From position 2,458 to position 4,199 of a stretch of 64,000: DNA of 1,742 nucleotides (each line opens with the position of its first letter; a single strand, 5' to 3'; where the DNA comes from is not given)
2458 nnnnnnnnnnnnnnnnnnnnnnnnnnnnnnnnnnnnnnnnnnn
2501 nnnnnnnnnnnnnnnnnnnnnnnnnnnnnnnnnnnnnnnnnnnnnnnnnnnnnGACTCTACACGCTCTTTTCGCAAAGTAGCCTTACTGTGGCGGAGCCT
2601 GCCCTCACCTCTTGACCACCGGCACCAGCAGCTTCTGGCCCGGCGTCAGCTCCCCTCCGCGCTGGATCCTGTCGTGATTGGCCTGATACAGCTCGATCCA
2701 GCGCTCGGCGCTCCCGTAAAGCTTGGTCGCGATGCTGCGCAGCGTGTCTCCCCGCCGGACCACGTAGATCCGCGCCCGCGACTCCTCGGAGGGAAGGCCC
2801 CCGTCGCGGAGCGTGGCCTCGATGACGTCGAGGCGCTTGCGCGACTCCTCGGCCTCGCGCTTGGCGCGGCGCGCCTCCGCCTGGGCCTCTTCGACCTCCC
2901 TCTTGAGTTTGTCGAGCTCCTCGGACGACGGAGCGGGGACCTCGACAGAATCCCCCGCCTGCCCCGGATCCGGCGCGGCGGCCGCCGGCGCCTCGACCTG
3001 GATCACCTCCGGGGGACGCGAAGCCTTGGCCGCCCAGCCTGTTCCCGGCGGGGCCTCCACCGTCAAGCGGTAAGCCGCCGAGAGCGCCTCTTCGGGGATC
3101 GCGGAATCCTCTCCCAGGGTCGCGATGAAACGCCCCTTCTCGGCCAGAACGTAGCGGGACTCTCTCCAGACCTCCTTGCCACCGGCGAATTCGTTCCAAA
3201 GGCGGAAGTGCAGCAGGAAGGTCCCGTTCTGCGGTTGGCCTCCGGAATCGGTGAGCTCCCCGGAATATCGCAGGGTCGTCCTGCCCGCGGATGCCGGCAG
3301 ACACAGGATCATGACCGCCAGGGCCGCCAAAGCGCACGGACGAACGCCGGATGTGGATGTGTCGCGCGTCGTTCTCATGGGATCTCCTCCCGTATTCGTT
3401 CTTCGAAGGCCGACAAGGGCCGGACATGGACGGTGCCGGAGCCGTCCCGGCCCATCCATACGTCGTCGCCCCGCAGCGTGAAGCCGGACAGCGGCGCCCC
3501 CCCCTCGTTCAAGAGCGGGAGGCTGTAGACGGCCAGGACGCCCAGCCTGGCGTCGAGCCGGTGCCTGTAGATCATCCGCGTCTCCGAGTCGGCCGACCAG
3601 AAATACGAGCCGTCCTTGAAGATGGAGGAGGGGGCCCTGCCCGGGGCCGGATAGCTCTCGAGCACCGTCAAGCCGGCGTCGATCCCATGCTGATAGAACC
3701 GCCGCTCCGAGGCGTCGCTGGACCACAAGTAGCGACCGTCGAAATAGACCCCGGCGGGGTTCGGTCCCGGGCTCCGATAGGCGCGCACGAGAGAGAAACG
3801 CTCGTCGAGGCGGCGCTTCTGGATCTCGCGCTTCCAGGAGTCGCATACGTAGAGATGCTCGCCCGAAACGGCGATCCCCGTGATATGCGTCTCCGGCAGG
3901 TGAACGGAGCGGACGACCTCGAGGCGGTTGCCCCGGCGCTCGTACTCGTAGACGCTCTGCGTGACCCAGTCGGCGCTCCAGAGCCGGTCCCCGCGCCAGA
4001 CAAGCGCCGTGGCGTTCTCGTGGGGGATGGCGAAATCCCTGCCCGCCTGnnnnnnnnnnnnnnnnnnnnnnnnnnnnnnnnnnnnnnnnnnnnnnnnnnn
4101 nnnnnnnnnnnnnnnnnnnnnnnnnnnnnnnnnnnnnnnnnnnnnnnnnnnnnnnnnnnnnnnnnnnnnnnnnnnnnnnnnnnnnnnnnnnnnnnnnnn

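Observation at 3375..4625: Response regulator with REC - TM - extracytoplasmic beta-propeller-like topology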

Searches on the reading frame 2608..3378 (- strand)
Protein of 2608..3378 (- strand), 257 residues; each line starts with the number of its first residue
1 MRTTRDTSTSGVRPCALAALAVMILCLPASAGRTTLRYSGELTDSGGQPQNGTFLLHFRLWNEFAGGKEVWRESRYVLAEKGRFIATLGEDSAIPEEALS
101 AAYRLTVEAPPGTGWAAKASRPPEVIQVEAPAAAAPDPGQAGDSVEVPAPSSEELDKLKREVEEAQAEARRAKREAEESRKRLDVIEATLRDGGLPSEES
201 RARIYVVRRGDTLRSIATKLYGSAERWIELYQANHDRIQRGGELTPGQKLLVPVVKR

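Call 6: search_protein_families(library=pfam, proteins=[window:2608-3378:-], max_evalue=1)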
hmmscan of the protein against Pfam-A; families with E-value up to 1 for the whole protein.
window:2608-3378:- (257 aa): 9 families
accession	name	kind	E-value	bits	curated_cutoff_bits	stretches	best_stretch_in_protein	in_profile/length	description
PF01476.26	LysM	-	1.1e-06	28.9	20.9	1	205-253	1-43/43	LysM domain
PF19220.6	Rod_CreS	-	0.0059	16.1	100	1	152-204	19-71/359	Crescentin, rod domain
PF24596.1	DUF7620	-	0.065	14.2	27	1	154-191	13-50/69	Family of unknown function (DUF7620)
PF07926.17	TPR_MLP1_2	-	0.07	13.6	36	1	152-187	56-91/129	TPR/MLP1/MLP2-like protein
PF01025.24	GrpE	-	0.13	12.4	25.8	1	152-184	17-49/165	GrpE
PF23472.1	LysM2_CERK1_LYK3_4_5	-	0.22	11.9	27.4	1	205-254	8-55/56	LYK3/4/5 LysM2 domain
PF13638.12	PIN_4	-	0.29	11.9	21.9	1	144-181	23-64/132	PIN domain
PF04728.18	LPP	-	0.41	11.5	29.1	1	153-184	14-45/53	Lipoprotein leucine-zipper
PF11221.13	Med21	-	0.86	10.3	37.3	0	153-185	105-137/144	Subunit 21 of Mediator complex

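Call 7: search_protein_families(library=ncbifam, proteins=[window:2608-3378:-], max_evalue=1)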
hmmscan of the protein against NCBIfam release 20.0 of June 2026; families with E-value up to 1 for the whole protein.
window:2608-3378:- (257 aa): 8 families
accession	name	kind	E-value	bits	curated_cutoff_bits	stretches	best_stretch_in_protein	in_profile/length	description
NF008399.0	PRK11198.1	equivalog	3.2e-10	40.6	134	1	197-254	90-147/149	peptidoglycan-binding protein LysM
NF010723.1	PRK14125.1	equivalog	0.0021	18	60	1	200-254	30-86/87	cell division suppressor protein YneA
NF046106.1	ResusProRpf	equivalog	0.0036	16.9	180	1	160-253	165-256/258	resuscitation-promoting factor Rpf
NF033163.1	lipo_LipL71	equivalog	0.0039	16.2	600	1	157-254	354-460/471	lipoprotein LipL71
NF040598.1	Ala_zip_lipo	subfamily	0.0073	16.8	43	1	155-186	52-83/90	Lpp/OprI family alanine-zipper lipoprotein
NF050804.1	CellDivDipMCaul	equivalog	0.0085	14.9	900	1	143-252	69-178/634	cell division endopeptidase DipM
NF008050.0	PRK10783.1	equivalog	0.0093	14.3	508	1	198-252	339-387/457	murein transglycosylase D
NF033930.1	pneumo_PspA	exception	0.1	11.3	850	1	149-192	153-196/659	pneumococcal surface protein A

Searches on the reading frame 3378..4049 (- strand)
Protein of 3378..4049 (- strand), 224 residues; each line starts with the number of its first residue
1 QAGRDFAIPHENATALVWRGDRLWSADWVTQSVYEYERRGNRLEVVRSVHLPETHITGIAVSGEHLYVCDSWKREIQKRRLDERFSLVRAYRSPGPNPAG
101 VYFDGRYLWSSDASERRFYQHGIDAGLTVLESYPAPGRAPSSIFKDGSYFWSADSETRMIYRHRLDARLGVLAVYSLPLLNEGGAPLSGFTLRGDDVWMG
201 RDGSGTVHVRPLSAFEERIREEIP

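Call 24: search_protein_families(library=pfam, proteins=[window:3378-4049:-], max_evalue=10)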
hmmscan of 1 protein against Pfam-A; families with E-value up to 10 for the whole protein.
window:3378-4049:- (224 aa): 2 families
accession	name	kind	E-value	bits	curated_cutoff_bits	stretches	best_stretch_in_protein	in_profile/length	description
PF08450.18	SGL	-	0.00029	21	26.3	1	21-66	195-240/246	SMP-30/Gluconolactonase/LRE-like region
PF01436.27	NHL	-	0.062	13.8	20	1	57-74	5-23/28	NHL repeat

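Call 30: search_protein_representatives(protein=window:3378-4049:-)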
Query: 224 residues. Proteins with E-value up to 0.001 (for the whole library): 3635; up to 1e-10: 1088; up to 1e-30: 148. The best 150 are listed.
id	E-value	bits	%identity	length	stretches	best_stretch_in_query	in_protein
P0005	1.5e-85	302.6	60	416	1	2-222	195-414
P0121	1.6e-73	263.2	35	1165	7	22-162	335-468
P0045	2.7e-72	259.2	51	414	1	3-218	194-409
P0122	5.0e-70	251.8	53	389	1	14-216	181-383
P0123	6.5e-69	248.1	52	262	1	6-207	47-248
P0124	1.1e-68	247.4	50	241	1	3-216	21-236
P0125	2.3e-68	246.3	48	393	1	3-210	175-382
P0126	3.3e-67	242.6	37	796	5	56-172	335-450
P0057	1.6e-63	230.4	46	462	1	2-216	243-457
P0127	3.4e-63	229.4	35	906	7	80-167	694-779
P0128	6.6e-63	228.5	28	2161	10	6-162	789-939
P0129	2.4e-61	223.4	38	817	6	86-165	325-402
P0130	1.6e-60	220.7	33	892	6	87-201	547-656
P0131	6.6e-60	218.7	48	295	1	2-216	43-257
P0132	2.0e-57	210.5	43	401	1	5-213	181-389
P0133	5.5e-57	209.1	46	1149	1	2-217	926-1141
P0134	3.7e-56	206.4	47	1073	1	3-217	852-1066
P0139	1.3e-52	194.7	40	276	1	3-216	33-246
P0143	4.3e-52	193.1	42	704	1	2-218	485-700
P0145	1.6e-51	191.2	43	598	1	3-218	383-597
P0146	6.0e-51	189.3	42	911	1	3-217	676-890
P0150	9.0e-50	185.5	42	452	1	3-215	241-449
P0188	2.2e-39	151.5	36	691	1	5-207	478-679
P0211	7.1e-37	143.3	32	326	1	5-203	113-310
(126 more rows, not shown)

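Call 31: search_protein_families(library=pfam, proteins=[P0133, P0134, P0143, P0145, P0146, P0188, P0121, P0123, P0139, P0150], max_evalue=0.001)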
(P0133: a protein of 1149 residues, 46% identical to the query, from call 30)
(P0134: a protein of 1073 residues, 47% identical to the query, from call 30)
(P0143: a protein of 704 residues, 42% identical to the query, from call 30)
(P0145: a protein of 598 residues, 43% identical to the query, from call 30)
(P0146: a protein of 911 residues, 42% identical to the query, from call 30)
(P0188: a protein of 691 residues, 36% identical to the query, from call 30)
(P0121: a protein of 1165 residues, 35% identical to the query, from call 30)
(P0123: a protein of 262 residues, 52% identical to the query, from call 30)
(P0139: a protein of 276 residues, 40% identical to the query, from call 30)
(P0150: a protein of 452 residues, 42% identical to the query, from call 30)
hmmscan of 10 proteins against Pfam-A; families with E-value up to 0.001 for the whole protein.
P0133 (1149 aa): 0 families

P0134 (1073 aa): 0 families

P0143 (704 aa): 0 families

P0145 (598 aa): 0 families

P0146 (911 aa): 0 families

P0188 (691 aa): 1 family
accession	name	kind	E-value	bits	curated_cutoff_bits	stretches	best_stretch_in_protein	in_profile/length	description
PF08450.18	SGL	-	0.00095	19.3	26.3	0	585-683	112-211/246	SMP-30/Gluconolactonase/LRE-like region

P0121 (1165 aa): 7 families
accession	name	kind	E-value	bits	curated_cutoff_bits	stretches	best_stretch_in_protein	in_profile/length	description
PF24684.1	Vgb_lyase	-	4.8e-42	144.2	50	3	59-243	21-213/290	Virginiamycin B lyase family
PF08450.18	SGL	-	7.4e-13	49.1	26.3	0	218-450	6-231/246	SMP-30/Gluconolactonase/LRE-like region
PF21959.2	DUF6923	-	6.7e-11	42.9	27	0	180-252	97-172/234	Repeat of unknown function (DUF6923)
PF17963.7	Big_9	-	3.2e-06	28.4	23.6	1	974-1052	1-89/89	Bacterial Ig domain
PF07705.17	CARDB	-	1.9e-05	25.3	22.7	1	1059-1158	2-99/101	CARDB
PF18911.6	PKD_4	-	4.4e-05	23.9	27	1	974-1053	1-85/85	PKD domain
PF17164.10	DUF5122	-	5.4e-05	23.8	27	0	373-395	10-32/36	Domain of unknown function (DUF5122) beta-propeller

P0123 (262 aa): 0 families

P0139 (276 aa): 0 families

P0150 (452 aa): 1 family
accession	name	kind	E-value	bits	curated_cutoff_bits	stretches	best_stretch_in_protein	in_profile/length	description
PF00072.30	Response_reg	-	5.3e-32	110.7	30.2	1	4-113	1-110/111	Response regulator receiver domain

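Call 34: find_encoding_contigs(protein=P0133, flank=8000, max_places=2)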
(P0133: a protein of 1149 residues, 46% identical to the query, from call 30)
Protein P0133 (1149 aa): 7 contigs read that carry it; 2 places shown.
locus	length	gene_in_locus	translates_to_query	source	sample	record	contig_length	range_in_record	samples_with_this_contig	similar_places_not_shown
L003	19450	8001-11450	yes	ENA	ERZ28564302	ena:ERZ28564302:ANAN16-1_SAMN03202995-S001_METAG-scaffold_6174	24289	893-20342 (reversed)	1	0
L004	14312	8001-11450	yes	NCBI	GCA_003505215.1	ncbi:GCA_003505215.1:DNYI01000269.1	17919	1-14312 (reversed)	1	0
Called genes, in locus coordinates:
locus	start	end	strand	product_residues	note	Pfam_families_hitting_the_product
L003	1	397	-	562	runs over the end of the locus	PF00069:Pkinase, PF07714:PK_Tyr_Ser-Thr, PF03109:ABC1 (weak)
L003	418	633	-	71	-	-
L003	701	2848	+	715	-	PF00515:TPR_1 (faint), PF13429:TPR_15 (faint), PF13176:TPR_7 (faint), PF13181:TPR_8 (faint), PF13432:TPR_16 (weak), PF13432:TPR_16 (weak), PF07719:TPR_2 (weak), PF08486:SpoIID, +7 more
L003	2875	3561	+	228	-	-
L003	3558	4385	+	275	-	PF01869:BcrAD_BadFG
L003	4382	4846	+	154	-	PF02502:LacAB_rpiB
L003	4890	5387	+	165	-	PF00702:Hydrolase, PF08282:Hydrolase_3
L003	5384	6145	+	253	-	PF02563:Poly_export, PF10531:SLBB, PF22461:SLBB_2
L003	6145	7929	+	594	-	PF02706:Wzz, PF13807:GNVR, PF01656:CbiA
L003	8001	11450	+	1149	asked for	-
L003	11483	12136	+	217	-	-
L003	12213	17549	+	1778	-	PF24681:Kelch_KLHDC2_KLHL20_DRC7, PF24981:Beta-prop_ATRN-LZTR1, PF13415:Beta-prop_FBX42, PF13418:Beta-prop_TYW4, PF24681:Kelch_KLHDC2_KLHL20_DRC7, PF24981:Beta-prop_ATRN-LZTR1, PF13415:Beta-prop_FBX42, PF13964:Beta-prop_Calicin, +13 more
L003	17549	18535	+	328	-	PF03687:UPF0164 (faint), PF19572:PorV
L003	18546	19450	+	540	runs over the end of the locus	-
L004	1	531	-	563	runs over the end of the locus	-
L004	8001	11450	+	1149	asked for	-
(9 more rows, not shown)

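Call 55: list_cluster_members(proteins=[P0133, P0134, P0143, P0145, P0146, P0188, P0123, P0139, P0124, P0211])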
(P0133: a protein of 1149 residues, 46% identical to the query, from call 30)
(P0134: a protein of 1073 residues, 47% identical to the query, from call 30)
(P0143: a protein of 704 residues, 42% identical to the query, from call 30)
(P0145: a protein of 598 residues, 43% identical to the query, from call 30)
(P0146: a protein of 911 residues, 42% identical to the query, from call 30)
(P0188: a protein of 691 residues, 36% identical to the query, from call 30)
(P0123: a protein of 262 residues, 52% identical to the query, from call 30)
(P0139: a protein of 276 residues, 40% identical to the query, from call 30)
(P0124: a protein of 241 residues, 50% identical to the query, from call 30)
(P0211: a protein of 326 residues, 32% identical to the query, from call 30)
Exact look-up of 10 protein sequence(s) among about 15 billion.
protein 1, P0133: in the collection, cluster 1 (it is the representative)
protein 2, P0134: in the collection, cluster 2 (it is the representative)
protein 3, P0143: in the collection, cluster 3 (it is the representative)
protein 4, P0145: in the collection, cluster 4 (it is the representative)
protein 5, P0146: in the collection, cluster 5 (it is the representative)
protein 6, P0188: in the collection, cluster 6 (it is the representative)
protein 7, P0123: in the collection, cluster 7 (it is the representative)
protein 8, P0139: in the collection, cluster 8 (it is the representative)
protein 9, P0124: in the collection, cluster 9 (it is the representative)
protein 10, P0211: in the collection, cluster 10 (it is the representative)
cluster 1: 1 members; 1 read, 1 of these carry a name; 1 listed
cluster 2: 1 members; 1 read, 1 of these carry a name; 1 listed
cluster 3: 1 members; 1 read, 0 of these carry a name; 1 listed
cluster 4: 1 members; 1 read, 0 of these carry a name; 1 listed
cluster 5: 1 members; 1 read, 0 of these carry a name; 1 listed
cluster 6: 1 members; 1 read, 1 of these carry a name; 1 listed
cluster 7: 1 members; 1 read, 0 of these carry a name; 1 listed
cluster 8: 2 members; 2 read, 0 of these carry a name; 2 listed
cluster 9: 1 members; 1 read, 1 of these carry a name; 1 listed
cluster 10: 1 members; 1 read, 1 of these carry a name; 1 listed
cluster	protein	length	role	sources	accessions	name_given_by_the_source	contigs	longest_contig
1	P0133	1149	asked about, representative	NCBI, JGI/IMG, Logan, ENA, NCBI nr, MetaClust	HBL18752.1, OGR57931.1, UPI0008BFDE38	MAG: hypothetical protein A2X36_05160 [Elusimicrobia bacterium GWA2_69_24] | status=active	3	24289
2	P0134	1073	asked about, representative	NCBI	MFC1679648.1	hypothetical protein ACFL2T_05510 [Elusimicrobiota bacterium]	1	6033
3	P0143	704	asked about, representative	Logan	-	-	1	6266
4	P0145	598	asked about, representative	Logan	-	-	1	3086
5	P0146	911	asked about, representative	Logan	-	-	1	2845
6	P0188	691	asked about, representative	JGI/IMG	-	hypothetical protein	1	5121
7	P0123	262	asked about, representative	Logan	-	-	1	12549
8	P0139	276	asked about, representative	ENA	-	-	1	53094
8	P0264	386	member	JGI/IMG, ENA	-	-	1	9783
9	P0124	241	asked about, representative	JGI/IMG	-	hypothetical protein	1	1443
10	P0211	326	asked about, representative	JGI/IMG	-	hypothetical protein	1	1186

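Call 60: find_related_loci(query=A3, collection=genome_contigs, flank=10000)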
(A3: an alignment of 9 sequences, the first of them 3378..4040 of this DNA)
Query A3 (221 aa) in genome_contigs; peptide patterns used: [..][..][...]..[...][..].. (x = any residue, [..] = any of these).
81 stretches matched a pattern; 47 encode a relative of the query (tblastn E <= 1e-3); 47 distinct loci.
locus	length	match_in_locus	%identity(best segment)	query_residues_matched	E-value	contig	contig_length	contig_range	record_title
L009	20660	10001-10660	64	1-220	2e-94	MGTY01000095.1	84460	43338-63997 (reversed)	MAG: Elusimicrobia bacterium GWA2_69_24 gwa2_scaffold_524, whole genome shotgun sequence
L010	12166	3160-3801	60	1-214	1e-92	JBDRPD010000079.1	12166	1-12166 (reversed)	MAG: Elusimicrobiota bacterium isolate MEGAHIT-group-2.10 k141_482091, whole genome shotgun sequence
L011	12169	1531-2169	62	1-213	2e-90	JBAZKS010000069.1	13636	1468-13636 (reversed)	MAG: Elusimicrobiota bacterium isolate SO_2017_LW4_15 scaffold_8714_c1_LW137-91_2017, whole genome shotgun sequence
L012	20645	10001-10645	60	1-215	9e-88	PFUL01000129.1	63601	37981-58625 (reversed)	MAG: Elusimicrobia bacterium CG_4_9_14_3_um_filter_62_55 CG_4_9_14_3_um_filter_150_scaffold_177_c, whole genome shotgun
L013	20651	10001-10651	57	1-217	2e-82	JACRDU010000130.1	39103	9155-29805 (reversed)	MAG: Elusimicrobia bacterium isolate NC_groundwater_1680_Pr3_B-0.1um_70_15 SR-2_scaffold_141_3178317, whole genome shotg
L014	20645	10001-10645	56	1-215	2e-80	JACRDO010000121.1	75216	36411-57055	MAG: Elusimicrobia bacterium isolate NC_groundwater_1674_Pr3_B-0.1um_65_18 SR-2_scaffold_141_2516921, whole genome shotg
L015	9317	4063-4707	53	1-215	9e-78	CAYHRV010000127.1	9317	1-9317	MAG TPA_asm: uncultured Elusimicrobia bacterium isolate ERP119705_co15_213 genome assembly, contig: NODE_8866_length_931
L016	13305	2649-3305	51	1-219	2e-77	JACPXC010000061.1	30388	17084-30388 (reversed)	MAG: Elusimicrobia bacterium isolate NC_groundwater_827_Pr1_B-0.1um_69_30 Montesol18_Bp1_scaffold_1858662, whole genome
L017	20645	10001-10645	54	1-215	1e-77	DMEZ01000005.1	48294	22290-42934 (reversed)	MAG TPA_asm: Elusimicrobia bacterium isolate UBA9639 contig_19425, whole genome shotgun sequence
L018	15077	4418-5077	50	2-221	1e-76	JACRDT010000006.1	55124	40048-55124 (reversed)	MAG: Elusimicrobia bacterium isolate NC_groundwater_1679_Pr3_B-0.1um_69_72 SR-2_scaffold_141_360955, whole genome shotgu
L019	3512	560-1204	53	1-215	8e-77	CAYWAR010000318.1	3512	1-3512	MAG TPA_asm: uncultured Elusimicrobia sp. isolate binchicken_co248_100 genome assembly, contig: NODE_56181_length_3512_c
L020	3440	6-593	55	5-200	2e-76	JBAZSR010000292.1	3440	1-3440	MAG: Elusimicrobiota bacterium isolate SO_2017_GW1_178 NODE_109524_length_3440_cov_0.892243_OW334_2017, whole genome sho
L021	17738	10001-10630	52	3-212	5e-75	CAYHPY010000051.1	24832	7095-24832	MAG TPA_asm: uncultured Elusimicrobia bacterium isolate ERP119705_co15_38 genome assembly, contig: NODE_1768_length_2483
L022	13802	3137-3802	52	1-221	2e-74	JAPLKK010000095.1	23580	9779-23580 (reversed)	MAG: Elusimicrobia bacterium isolate LacPavin_0818_WC55_MAG_67_8 LacPavin_0818_WC55_scaffold_308748, whole genome shotgu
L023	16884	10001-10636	49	3-214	2e-74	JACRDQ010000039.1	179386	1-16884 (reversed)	MAG: Elusimicrobia bacterium isolate NC_groundwater_1676_Pr3_B-0.1um_68_27 SR-2_scaffold_141_3442971, whole genome shotg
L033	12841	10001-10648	42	1-217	3e-52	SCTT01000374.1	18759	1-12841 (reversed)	MAG: bacterium isolate FW305_bin.15 FW305_bin.15-28091, whole genome shotgun sequence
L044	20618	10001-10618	30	3-197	6e-31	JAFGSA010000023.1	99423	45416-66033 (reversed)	MAG: Elusimicrobia bacterium isolate Zod_Metabat.862 k87_4612714, whole genome shotgun sequence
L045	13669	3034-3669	33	2-208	2e-28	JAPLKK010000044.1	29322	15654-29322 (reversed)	MAG: Elusimicrobia bacterium isolate LacPavin_0818_WC55_MAG_67_8 LacPavin_0818_WC55_scaffold_262102, whole genome shotgu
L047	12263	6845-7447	24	3-205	2e-19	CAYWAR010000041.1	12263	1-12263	MAG TPA_asm: uncultured Elusimicrobia sp. isolate binchicken_co248_100 genome assembly, contig: NODE_6696_length_12263_c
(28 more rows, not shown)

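Call 86: search_protein_families(library=pfam, proteins=[L045:3278-4312:+, L045:4266-6275:+, L045:6080-7759:+, L033:3555-6596:+, L033:6878-7906:+, L044:5468-6217:+, L044:10762-11781:+, L047:7425-9062:+, L047:4091-4948:+, L047:9066-9707:+], max_evalue=0.001)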
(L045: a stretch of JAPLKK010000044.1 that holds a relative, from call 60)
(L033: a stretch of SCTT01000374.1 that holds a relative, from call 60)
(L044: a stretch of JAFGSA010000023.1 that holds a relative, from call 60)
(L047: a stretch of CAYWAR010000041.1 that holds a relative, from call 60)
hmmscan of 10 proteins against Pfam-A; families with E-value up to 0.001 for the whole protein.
L045:3278-4312:+ (345 aa): 1 family
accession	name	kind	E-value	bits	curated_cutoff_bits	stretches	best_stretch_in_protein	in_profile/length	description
PF05908.16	Gamma_PGA_hydro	-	1.2e-42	146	22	1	156-314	1-164/191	Poly-gamma-glutamate hydrolase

L045:4266-6275:+ (670 aa): 0 families

L045:6080-7759:+ (560 aa): 0 families

L033:3555-6596:+ (1014 aa): 1 family
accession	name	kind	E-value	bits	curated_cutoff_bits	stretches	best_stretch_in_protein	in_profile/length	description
PF01435.24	Peptidase_M48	-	1.4e-13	51.5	20.3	1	769-1003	63-185/186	Peptidase family M48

L033:6878-7906:+ (343 aa): 1 family
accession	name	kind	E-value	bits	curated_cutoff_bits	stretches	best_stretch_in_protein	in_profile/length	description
PF12706.13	Lactamase_B_2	-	1.7e-15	57.6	27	1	99-303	5-200/200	Beta-lactamase superfamily domain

L044:5468-6217:+ (250 aa): 2 families
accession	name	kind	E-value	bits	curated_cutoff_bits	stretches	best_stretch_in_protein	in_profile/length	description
PF01138.27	RNase_PH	-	5.2e-21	75.9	25.5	1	24-149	2-125/130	3' exoribonuclease family, domain 1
PF03725.20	RNase_PH_C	-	2.3e-11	43.9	20.8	1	169-234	2-66/67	3' exoribonuclease family, domain 2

L044:10762-11781:+ (340 aa): 1 family
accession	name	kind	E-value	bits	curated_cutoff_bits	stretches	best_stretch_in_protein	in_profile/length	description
PF00709.27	Adenylsucc_synt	-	2.7e-65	221.2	27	2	152-295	189-333/416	Adenylosuccinate synthetase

L047:7425-9062:+ (546 aa): 0 families

L047:4091-4948:+ (286 aa): 1 family
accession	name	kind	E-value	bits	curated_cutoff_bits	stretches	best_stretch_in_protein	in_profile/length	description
PF06271.18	RDD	-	2e-15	57.7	24.1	1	13-130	1-137/137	RDD family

L047:9066-9707:+ (214 aa): 0 families
